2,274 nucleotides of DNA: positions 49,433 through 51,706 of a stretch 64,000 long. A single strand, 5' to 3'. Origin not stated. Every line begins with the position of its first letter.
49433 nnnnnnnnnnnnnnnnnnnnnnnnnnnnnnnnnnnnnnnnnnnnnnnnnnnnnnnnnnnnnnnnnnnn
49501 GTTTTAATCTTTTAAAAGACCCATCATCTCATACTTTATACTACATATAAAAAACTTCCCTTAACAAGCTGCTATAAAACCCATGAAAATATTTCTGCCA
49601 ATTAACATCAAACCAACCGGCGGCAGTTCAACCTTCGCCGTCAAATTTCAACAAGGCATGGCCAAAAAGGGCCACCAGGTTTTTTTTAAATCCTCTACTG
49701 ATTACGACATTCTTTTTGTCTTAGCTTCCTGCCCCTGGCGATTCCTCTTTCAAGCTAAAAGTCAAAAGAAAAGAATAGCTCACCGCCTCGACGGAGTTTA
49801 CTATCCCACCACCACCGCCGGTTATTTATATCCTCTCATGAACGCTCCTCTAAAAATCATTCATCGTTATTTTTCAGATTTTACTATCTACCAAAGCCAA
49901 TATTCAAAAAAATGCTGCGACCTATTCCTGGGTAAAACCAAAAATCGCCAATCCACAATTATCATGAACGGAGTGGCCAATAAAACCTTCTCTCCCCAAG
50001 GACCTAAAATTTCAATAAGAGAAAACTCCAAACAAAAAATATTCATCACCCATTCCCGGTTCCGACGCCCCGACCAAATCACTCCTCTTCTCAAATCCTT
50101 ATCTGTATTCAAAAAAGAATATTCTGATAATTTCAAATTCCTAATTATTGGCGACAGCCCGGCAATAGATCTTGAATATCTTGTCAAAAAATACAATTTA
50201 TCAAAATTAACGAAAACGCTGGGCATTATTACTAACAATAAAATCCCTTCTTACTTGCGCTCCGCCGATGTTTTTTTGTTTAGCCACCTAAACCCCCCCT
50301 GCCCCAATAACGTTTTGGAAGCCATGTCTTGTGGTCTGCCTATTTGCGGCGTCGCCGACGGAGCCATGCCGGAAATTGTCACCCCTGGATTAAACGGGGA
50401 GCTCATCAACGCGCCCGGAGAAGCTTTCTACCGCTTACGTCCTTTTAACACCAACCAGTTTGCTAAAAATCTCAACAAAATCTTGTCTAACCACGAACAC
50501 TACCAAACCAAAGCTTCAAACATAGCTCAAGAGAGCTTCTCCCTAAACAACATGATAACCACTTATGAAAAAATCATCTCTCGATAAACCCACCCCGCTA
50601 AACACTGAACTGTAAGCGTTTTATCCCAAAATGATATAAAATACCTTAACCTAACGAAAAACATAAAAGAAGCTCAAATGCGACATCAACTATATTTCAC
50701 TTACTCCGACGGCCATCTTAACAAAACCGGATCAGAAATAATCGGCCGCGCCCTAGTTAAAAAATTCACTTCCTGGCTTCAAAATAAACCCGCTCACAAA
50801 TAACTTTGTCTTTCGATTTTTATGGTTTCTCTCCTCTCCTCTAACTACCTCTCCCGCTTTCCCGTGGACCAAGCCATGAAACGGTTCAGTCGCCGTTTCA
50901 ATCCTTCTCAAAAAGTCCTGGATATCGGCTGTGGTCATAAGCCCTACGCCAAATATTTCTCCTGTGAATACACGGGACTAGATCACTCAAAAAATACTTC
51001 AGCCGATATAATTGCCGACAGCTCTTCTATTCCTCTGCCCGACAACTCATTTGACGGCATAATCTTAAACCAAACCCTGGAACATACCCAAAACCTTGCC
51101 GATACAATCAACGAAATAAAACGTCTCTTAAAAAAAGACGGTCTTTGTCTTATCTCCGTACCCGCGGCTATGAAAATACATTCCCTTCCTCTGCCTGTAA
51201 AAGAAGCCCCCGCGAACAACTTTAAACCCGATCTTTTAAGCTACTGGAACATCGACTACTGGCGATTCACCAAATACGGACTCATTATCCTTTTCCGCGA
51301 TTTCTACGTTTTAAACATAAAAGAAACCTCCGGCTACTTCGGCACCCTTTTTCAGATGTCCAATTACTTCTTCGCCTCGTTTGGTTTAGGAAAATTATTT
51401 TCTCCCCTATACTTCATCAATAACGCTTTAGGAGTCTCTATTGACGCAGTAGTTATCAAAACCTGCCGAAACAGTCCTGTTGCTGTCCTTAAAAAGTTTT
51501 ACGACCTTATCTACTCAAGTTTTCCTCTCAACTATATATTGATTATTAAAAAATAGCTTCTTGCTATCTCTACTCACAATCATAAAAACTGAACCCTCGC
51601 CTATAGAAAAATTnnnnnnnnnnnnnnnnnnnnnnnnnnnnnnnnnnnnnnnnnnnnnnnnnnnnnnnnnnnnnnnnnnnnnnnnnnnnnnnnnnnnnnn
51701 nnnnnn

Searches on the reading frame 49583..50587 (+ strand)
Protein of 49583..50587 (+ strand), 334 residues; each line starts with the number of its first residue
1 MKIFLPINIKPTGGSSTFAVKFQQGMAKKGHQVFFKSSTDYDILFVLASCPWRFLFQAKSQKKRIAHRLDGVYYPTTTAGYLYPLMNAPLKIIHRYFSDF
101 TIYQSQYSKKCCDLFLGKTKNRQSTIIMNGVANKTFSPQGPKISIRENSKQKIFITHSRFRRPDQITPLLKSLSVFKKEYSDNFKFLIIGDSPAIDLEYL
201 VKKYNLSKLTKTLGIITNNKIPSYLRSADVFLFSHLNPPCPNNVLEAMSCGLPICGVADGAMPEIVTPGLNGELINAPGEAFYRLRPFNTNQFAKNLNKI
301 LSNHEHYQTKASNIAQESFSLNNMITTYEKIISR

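Call 16: search_protein_families(library=pfam, proteins=[window:49583-50587:+], max_evalue=0.001)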
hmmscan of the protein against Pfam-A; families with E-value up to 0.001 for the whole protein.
window:49583-50587:+ (334 aa): 2 families
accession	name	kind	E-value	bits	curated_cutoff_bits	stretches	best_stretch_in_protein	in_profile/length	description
PF00534.26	Glycos_transf_1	-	1.6e-19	70.5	26.4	1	146-306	10-161/172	Glycosyl transferases group 1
PF13692.12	Glyco_trans_1_4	-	2.9e-17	63.7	27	1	152-302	2-141/142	Glycosyl transferases group 1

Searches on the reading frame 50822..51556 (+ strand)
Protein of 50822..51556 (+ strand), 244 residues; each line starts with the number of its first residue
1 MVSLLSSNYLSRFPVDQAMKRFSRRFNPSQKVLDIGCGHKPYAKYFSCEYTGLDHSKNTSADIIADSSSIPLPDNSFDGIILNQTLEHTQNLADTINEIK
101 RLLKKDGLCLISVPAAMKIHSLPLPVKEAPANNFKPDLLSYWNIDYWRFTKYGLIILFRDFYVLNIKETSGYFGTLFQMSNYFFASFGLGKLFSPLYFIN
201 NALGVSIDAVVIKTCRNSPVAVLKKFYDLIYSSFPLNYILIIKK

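Call 16: search_protein_families(library=pfam, proteins=[window:50822-51556:+], max_evalue=0.001)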
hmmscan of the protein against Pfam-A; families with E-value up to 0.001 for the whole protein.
window:50822-51556:+ (244 aa): 7 families
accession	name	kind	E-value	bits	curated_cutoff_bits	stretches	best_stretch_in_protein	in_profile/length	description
PF13489.12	Methyltransf_23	-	2.3e-16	60.4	27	1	17-118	11-123/164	Methyltransferase domain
PF08241.18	Methyltransf_11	-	1e-15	58.6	21.2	1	33-111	1-95/95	Methyltransferase domain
PF13847.12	Methyltransf_31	-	1.2e-10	41.7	27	1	66-117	62-115/145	Methyltransferase domain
PF13649.12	Methyltransf_25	-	2.3e-08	35.1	27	1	32-107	1-97/97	Methyltransferase domain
PF05148.21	Methyltransf_8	-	3.8e-07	30.6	27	1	14-111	59-156/219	Hypothetical methyltransferase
PF08242.18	Methyltransf_12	-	1.4e-06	29.3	30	1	56-108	29-97/98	Methyltransferase domain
PF07021.18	MetW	-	0.00011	22.4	21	0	27-114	12-110/193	Methionine biosynthesis protein MetW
